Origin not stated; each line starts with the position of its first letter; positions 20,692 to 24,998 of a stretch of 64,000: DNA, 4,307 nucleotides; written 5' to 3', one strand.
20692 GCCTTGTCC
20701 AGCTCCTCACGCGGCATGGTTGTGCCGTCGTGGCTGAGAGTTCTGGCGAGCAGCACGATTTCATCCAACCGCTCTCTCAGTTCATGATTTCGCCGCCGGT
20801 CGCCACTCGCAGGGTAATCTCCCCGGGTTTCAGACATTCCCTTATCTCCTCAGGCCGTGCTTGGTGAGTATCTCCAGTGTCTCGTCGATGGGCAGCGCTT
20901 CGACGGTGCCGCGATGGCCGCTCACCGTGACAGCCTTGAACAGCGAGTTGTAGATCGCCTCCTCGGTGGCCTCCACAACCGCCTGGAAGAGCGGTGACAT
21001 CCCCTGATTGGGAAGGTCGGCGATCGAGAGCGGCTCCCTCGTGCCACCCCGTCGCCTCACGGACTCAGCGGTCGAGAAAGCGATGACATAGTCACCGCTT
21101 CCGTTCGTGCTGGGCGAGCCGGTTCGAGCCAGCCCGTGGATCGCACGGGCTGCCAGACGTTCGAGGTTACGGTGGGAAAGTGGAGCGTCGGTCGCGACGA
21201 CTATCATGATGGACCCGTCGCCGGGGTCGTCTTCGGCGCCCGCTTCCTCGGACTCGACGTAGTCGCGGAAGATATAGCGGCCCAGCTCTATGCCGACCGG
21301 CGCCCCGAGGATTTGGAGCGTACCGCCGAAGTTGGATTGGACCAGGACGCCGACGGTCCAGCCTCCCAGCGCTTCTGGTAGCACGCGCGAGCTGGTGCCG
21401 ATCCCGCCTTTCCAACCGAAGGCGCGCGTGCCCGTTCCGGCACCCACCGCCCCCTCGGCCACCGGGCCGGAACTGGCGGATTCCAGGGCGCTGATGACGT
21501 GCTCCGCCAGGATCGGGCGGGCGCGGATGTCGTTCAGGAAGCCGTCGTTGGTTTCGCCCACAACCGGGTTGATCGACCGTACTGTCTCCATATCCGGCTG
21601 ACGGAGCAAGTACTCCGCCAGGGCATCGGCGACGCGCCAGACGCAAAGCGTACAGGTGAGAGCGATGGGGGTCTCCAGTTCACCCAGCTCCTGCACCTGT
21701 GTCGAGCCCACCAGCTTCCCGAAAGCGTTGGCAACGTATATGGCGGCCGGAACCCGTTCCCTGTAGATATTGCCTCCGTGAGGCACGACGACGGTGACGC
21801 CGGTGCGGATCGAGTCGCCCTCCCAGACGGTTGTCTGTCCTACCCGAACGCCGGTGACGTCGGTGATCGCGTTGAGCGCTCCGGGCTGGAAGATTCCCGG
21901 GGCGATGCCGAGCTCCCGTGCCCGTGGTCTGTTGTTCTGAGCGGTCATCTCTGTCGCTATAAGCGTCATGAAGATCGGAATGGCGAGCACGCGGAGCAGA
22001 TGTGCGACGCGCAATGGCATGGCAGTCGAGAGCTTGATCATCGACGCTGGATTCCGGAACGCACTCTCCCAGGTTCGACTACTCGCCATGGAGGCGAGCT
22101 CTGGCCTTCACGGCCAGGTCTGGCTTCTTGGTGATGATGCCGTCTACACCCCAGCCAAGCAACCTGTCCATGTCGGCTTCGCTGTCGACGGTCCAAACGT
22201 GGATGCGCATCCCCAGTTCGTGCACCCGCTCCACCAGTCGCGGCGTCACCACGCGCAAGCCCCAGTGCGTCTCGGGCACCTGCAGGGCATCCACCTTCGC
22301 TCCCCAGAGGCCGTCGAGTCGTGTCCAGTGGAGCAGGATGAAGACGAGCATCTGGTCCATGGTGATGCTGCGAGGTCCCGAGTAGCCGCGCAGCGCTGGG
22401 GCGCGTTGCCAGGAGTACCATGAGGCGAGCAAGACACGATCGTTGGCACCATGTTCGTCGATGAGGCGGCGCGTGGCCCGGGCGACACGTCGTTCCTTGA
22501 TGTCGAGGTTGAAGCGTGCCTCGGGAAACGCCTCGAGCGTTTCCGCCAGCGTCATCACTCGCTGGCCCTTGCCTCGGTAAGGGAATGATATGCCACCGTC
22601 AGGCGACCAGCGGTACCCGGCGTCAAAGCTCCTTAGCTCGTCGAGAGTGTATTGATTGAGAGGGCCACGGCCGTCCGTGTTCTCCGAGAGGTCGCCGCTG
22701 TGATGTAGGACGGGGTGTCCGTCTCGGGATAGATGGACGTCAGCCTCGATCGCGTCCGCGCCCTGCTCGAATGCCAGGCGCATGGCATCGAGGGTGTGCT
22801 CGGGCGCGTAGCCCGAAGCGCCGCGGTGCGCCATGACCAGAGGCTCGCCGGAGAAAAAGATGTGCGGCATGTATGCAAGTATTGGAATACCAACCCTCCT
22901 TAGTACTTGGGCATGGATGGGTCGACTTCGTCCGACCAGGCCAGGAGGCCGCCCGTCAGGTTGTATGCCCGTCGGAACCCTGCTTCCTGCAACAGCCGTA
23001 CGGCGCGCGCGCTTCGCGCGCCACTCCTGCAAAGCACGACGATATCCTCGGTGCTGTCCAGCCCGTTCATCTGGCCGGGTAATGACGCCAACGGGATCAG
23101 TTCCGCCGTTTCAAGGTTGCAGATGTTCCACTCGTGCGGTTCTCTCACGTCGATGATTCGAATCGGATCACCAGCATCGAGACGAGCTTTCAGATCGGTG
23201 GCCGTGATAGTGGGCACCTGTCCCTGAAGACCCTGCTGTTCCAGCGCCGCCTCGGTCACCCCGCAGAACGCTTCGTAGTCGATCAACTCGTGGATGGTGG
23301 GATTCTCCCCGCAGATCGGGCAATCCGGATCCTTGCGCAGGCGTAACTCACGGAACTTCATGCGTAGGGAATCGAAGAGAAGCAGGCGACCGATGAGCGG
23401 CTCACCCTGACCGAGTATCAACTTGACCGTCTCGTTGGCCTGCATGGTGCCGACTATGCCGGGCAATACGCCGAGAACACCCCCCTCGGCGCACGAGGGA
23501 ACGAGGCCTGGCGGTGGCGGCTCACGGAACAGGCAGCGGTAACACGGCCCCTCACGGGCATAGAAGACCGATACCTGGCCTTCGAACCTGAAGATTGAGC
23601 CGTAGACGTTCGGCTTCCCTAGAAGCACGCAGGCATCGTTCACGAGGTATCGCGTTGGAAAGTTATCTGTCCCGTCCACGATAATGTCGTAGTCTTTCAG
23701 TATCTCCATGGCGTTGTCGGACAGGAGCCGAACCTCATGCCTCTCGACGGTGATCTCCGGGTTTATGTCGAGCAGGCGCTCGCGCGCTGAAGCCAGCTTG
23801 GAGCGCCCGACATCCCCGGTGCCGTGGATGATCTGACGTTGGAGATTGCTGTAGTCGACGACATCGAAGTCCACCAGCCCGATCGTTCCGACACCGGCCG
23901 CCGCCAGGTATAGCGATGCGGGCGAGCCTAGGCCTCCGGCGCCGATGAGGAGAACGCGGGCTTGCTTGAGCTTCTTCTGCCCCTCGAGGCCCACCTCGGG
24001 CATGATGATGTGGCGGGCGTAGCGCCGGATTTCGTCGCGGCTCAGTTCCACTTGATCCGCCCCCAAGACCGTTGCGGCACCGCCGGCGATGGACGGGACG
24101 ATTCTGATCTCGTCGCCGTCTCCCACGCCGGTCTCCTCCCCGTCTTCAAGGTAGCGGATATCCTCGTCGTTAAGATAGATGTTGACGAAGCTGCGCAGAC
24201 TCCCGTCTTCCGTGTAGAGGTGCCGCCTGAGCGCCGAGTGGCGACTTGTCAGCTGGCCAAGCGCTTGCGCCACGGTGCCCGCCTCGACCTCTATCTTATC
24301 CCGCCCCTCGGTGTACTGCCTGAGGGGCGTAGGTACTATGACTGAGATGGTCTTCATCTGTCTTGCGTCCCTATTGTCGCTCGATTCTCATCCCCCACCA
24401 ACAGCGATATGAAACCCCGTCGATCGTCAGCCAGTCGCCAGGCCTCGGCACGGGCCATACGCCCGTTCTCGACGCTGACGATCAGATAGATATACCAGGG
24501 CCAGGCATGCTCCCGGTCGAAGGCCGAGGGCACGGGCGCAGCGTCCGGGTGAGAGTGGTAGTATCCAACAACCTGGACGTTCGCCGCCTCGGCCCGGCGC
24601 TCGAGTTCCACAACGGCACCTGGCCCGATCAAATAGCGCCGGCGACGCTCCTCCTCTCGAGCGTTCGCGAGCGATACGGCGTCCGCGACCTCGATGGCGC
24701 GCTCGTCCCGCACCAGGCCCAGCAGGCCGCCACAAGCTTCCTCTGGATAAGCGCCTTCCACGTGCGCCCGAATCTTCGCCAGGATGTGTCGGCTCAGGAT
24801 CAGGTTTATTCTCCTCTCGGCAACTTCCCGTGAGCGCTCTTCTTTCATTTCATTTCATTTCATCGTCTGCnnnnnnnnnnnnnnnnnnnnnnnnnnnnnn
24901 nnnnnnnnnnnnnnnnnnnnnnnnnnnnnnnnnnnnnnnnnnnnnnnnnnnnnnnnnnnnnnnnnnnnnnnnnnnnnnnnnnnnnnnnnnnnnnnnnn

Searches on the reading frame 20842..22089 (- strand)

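Call 6: search_protein_families(library=pfam, proteins=[window:20842-22089:-])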
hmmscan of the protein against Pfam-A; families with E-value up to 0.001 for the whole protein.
window:20842-22089:- (415 aa): 1 family
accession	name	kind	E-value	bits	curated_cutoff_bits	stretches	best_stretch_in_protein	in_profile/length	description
PF03576.19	Peptidase_S58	-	1.1e-115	386.9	23.9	1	73-395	1-305/307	Peptidase family S58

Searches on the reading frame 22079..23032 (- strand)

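Call 6: search_protein_families(library=pfam, proteins=[window:22079-23032:-])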
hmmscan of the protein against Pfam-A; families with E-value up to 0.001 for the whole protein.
window:22079-23032:- (317 aa): 2 families
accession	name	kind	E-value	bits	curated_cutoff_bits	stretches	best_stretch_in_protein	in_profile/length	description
PF03009.23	GDPD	-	2.5e-42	146.1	23.6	1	69-305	1-243/244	Glycerophosphoryl diester phosphodiesterase family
PF13653.12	GDPD_2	-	5.1e-06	27.2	27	1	278-305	3-30/30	Glycerophosphoryl diester phosphodiesterase family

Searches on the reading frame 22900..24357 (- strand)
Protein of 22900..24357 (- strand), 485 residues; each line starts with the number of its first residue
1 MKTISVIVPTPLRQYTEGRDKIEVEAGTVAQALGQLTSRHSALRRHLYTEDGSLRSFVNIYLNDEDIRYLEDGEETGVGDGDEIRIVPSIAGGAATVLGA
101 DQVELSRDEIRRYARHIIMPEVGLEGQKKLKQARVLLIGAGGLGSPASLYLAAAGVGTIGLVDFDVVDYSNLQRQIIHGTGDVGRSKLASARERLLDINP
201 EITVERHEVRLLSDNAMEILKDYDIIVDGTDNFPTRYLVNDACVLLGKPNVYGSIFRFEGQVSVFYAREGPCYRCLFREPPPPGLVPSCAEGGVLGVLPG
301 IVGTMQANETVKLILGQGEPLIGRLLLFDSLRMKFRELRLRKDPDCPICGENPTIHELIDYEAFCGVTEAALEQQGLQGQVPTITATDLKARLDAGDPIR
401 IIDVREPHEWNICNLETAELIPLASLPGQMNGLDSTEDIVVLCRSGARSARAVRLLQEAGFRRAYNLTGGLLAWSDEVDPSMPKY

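Call 6: search_protein_families(library=pfam, proteins=[window:22900-24357:-])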
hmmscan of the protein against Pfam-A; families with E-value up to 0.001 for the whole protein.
window:22900-24357:- (485 aa): 3 families
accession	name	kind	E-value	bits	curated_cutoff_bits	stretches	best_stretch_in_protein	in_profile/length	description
PF00899.27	ThiF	-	8.6e-85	284.1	28.1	1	113-347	1-237/238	ThiF family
PF00581.25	Rhodanese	-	9.9e-17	61.7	22.2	1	385-476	1-101/102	Rhodanese-like domain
PF02597.26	ThiS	-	5.2e-11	43.4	22.5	1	6-93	1-76/76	ThiS family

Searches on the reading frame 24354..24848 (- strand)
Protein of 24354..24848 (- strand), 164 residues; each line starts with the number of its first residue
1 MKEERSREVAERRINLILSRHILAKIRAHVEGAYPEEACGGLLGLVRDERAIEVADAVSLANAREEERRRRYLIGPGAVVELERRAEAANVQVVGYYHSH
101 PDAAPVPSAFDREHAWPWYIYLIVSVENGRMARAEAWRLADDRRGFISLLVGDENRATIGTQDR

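Call 6: search_protein_families(library=pfam, proteins=[window:24354-24848:-])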
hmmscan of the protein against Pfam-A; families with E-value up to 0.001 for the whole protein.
window:24354-24848:- (164 aa): 2 families
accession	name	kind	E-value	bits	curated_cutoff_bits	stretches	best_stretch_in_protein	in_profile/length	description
PF14464.11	Prok-JAB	-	1.7e-22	79.8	25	1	21-139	3-113/114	Prokaryotic homologs of the JAB domain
PF01398.27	JAB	-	6.5e-08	32.8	22.5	1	17-111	7-104/117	JAB1/Mov34/MPN/PAD-1 ubiquitin protease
